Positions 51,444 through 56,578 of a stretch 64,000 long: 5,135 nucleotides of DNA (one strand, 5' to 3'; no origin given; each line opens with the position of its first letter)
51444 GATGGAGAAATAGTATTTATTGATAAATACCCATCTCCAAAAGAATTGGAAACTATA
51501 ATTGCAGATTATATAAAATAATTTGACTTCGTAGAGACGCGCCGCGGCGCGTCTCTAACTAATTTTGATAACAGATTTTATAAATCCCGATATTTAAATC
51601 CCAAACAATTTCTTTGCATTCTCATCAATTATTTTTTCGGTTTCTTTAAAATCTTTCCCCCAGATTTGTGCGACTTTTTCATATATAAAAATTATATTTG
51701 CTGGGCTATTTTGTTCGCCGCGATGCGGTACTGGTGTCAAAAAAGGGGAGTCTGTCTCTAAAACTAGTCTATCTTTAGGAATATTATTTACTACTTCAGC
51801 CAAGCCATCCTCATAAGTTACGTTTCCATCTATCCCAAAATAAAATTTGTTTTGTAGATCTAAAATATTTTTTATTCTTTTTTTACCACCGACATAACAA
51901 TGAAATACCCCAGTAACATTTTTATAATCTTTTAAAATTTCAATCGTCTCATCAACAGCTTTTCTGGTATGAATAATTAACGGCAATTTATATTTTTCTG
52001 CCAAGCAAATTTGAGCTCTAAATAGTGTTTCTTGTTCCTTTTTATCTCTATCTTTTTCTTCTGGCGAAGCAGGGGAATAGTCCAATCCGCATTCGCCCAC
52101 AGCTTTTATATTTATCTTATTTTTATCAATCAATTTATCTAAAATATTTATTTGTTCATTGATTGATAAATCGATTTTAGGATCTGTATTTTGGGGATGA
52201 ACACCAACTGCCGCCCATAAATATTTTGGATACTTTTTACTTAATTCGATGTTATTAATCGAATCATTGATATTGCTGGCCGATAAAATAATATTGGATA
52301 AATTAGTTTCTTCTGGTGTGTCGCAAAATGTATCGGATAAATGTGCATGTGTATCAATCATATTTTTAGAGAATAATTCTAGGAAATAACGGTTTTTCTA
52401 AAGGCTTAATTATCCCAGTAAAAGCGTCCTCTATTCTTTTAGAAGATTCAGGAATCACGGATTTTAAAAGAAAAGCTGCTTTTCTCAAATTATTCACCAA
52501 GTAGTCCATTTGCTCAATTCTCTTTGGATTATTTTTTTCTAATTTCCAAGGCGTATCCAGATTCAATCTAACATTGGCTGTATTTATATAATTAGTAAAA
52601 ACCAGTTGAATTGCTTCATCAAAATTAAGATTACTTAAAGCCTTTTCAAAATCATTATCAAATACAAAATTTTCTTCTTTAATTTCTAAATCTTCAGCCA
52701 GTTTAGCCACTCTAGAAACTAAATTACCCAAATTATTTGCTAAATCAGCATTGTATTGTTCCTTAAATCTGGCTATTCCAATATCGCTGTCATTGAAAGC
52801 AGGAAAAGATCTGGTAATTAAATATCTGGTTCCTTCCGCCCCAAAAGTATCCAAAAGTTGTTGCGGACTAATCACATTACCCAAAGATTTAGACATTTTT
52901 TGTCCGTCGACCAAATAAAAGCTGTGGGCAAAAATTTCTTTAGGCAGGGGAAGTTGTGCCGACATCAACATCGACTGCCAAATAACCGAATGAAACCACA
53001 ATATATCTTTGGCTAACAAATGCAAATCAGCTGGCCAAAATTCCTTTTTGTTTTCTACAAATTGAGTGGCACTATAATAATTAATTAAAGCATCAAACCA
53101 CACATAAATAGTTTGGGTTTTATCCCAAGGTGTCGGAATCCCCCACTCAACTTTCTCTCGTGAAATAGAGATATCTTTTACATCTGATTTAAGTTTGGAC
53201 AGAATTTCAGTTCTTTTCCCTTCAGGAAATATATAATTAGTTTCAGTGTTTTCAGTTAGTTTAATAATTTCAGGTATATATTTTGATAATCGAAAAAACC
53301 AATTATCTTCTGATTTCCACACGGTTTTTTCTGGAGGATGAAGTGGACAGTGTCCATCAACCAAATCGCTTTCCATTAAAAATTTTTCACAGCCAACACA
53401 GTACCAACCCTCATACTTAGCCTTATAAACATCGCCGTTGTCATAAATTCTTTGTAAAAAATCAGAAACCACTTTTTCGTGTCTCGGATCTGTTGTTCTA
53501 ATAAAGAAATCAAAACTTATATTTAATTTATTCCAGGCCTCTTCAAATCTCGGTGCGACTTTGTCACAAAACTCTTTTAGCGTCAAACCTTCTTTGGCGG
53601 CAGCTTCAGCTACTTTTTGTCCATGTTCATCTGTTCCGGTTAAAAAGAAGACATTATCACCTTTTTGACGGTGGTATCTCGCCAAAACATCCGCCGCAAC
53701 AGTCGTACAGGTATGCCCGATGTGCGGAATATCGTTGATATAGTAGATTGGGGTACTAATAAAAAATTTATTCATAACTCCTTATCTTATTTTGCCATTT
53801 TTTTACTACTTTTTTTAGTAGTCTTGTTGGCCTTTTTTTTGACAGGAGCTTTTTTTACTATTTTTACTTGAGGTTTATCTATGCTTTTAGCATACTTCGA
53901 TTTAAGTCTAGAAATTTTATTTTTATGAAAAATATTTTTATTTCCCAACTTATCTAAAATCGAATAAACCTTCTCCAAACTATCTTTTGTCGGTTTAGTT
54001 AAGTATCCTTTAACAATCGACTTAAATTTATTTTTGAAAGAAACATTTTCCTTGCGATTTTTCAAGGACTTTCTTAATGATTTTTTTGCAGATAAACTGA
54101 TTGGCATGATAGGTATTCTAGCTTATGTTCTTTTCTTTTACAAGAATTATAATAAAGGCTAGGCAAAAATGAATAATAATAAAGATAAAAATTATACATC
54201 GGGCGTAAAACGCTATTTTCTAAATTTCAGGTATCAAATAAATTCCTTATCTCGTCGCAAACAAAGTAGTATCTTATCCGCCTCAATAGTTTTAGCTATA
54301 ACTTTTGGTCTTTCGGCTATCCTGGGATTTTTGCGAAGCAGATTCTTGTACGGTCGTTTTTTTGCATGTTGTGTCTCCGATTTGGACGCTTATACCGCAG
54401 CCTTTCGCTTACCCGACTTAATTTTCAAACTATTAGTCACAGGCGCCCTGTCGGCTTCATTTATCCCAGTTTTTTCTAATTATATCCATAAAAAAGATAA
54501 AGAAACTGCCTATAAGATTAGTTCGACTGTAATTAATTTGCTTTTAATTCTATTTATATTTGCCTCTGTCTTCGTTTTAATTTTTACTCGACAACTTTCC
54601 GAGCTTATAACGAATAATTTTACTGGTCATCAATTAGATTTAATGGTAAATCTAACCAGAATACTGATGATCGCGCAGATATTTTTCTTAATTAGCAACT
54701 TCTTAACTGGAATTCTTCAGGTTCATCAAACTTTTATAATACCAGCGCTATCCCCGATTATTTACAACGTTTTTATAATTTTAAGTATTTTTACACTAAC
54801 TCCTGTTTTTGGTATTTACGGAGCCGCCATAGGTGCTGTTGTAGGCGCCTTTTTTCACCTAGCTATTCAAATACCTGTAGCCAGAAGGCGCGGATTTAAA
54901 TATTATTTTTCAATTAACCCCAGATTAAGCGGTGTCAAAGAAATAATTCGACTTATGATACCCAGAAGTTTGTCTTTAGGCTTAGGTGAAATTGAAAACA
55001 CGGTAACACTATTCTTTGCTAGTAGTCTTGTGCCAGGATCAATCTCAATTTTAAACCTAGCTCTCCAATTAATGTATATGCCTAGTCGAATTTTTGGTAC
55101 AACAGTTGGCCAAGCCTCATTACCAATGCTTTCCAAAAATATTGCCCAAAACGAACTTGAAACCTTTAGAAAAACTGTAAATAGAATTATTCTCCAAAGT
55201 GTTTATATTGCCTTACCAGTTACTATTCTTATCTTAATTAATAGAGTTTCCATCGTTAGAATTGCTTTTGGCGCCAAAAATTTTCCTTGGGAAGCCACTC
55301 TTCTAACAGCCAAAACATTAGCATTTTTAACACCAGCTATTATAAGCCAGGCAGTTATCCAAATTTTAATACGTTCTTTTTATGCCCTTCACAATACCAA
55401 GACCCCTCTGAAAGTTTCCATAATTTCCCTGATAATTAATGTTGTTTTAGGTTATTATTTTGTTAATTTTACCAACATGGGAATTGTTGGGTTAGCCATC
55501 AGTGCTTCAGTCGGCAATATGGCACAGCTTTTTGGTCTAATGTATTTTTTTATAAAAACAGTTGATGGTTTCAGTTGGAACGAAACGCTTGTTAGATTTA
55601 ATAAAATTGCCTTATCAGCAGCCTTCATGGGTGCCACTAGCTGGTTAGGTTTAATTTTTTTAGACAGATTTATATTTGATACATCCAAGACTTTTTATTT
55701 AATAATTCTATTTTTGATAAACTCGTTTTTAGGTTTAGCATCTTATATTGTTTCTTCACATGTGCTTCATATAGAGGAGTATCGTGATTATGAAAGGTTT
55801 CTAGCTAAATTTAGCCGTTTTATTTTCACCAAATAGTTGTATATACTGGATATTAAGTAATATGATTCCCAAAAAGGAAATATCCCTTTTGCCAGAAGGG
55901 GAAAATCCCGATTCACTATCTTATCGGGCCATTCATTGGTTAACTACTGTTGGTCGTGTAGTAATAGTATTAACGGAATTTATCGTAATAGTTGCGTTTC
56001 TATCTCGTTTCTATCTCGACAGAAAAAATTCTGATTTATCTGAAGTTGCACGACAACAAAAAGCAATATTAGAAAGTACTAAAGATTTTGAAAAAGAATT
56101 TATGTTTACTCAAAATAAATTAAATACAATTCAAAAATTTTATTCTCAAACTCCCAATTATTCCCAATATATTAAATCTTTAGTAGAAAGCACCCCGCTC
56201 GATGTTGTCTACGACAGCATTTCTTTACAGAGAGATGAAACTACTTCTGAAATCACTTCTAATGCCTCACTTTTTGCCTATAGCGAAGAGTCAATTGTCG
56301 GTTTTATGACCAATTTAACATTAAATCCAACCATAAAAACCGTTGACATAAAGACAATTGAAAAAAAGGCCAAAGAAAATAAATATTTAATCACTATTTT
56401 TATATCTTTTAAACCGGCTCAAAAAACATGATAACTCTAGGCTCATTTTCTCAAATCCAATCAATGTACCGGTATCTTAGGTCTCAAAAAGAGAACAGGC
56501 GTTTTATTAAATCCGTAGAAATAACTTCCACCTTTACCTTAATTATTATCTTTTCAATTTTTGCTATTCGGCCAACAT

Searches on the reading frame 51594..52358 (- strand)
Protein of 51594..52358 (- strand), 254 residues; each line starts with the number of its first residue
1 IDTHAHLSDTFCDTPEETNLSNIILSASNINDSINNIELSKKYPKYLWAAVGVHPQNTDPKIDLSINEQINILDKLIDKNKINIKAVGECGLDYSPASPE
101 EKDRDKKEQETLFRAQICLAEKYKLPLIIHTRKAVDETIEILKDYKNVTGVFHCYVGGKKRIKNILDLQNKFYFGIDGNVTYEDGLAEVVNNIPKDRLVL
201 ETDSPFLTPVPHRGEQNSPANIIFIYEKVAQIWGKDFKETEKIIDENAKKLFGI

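Call 65: search_protein_families(library=pfam, proteins=[window:51594-52358:-], max_evalue=0.0001)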
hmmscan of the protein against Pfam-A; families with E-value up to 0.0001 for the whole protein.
window:51594-52358:- (254 aa): 2 families
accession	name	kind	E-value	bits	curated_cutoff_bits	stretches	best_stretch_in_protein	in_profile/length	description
PF01026.27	TatD_DNase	-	2.2e-64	217.7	27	1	1-253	1-253/253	TatD related DNase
PF04909.20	Amidohydro_2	-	3.2e-05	24.3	26.4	0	131-254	188-289/289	Amidohydrolase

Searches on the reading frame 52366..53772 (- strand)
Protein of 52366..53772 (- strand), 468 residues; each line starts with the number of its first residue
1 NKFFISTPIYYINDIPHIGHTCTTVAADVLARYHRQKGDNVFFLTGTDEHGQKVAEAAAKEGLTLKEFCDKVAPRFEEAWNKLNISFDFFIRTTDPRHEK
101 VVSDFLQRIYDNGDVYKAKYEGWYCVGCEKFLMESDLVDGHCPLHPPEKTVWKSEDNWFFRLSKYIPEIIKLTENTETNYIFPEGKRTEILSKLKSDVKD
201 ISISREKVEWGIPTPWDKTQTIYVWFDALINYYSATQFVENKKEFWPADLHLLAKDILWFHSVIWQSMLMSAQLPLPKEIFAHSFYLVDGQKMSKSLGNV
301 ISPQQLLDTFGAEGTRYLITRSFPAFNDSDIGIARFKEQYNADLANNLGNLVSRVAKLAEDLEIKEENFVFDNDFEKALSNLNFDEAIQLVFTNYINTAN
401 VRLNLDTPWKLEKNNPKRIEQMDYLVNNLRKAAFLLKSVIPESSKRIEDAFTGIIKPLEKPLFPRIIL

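Call 65: search_protein_families(library=pfam, proteins=[window:52366-53772:-], max_evalue=0.0001)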
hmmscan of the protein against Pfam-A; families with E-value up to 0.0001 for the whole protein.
window:52366-53772:- (468 aa): 4 families
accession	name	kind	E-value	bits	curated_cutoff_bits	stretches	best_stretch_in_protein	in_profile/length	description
PF09334.17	tRNA-synt_1g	-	3.3e-101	339.3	20.1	2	149-355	175-390/391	tRNA synthetases class I (M)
PF00133.28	tRNA-synt_1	-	2.6e-35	122.4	22.7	2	2-215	24-244/414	tRNA synthetases class I (I, L, M and V)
PF01406.26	tRNA-synt_1e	-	6.6e-17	62.2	27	1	12-119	19-125/301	tRNA synthetases class I (C) catalytic domain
PF01921.24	tRNA-synt_1f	-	2.8e-05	23.7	27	0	277-325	267-315/360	tRNA synthetases class I (K)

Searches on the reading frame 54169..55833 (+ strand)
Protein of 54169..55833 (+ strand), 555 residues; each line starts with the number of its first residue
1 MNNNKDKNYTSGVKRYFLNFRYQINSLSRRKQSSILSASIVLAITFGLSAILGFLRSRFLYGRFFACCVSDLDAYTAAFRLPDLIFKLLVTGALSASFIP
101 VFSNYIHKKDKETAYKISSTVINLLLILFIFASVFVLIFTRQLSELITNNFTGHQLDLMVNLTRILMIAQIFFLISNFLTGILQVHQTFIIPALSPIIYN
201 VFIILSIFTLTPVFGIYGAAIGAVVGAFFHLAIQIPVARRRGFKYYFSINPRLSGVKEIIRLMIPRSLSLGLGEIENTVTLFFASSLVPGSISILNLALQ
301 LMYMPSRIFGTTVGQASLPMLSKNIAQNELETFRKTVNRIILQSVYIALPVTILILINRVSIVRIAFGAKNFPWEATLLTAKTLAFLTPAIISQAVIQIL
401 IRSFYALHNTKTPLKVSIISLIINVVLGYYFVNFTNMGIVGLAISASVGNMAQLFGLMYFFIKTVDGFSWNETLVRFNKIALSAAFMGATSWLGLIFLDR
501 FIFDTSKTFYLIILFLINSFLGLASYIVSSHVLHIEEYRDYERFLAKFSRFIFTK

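Call 7: search_protein_families(library=pfam, proteins=[window:54169-55833:+], max_evalue=0.01)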
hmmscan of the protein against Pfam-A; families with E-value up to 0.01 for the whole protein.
window:54169-55833:+ (555 aa): 3 families
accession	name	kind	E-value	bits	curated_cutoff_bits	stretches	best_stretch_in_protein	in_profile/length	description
PF03023.19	MurJ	-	2.1e-74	251.2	27.4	1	72-499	11-437/451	Lipid II flippase MurJ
PF01554.23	MatE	-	1.7e-13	51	24.9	2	277-429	13-160/161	MatE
PF01943.22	Polysacc_synt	-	8.4e-10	39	28.2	1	105-324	63-273/274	Polysaccharide biosynthesis protein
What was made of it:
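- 54169..55836 (+): Context gene: MurJ, a MOP-superfamily lipid flippase. It is the only flippase-like gene near the cluster. It is most likely the lipid II flippase and is not shown to serve this pathway. Pfam MurJ matches at E 2.1e-74 (call 7).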

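Call 64: search_protein_families(library=ncbifam, proteins=[window:54169-55833:+], max_evalue=0.001)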
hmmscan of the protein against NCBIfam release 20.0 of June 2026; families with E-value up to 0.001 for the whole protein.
window:54169-55833:+ (555 aa): 5 families
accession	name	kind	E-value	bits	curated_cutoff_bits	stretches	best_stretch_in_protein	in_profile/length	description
TIGR01695.1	murJ_mviN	equivalog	5.1e-78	263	235.55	1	37-539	5-502/506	murein biosynthesis integral membrane protein MurJ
TIGR00797.1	matE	subfamily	8e-16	57.9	147.4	2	277-495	13-234/396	MATE family efflux transporter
NF052396.1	MATE_WgkD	equivalog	2.9e-11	43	510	1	320-463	64-209/428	tryglysin-associated MATE efflux transporter WgkD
NF041503.1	WZX_like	subfamily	1.2e-07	31.2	300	1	171-446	144-411/429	O-unit flippase-like protein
NF007130.1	PRK09575.1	equivalog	3.2e-05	23.4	445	1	294-495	44-241/435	MATE family efflux transporter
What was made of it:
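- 54169..55836 (+): TIGR01695 murJ scores 263 bits against a cut-off of 235.55 (call 64).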

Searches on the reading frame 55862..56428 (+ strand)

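Call 7: search_protein_families(library=pfam, proteins=[window:55862-56428:+], max_evalue=0.01)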
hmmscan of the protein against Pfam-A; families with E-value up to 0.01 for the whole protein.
window:55862-56428:+ (189 aa): 1 family
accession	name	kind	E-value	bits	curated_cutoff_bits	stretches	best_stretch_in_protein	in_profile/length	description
PF05137.18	PilN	-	0.00017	22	22.8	1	104-174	3-67/78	Fimbrial assembly protein (PilN)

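Call 64: search_protein_families(library=ncbifam, proteins=[window:55862-56428:+], max_evalue=0.001)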
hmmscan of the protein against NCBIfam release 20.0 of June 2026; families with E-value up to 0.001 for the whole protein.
window:55862-56428:+ (189 aa): 0 families
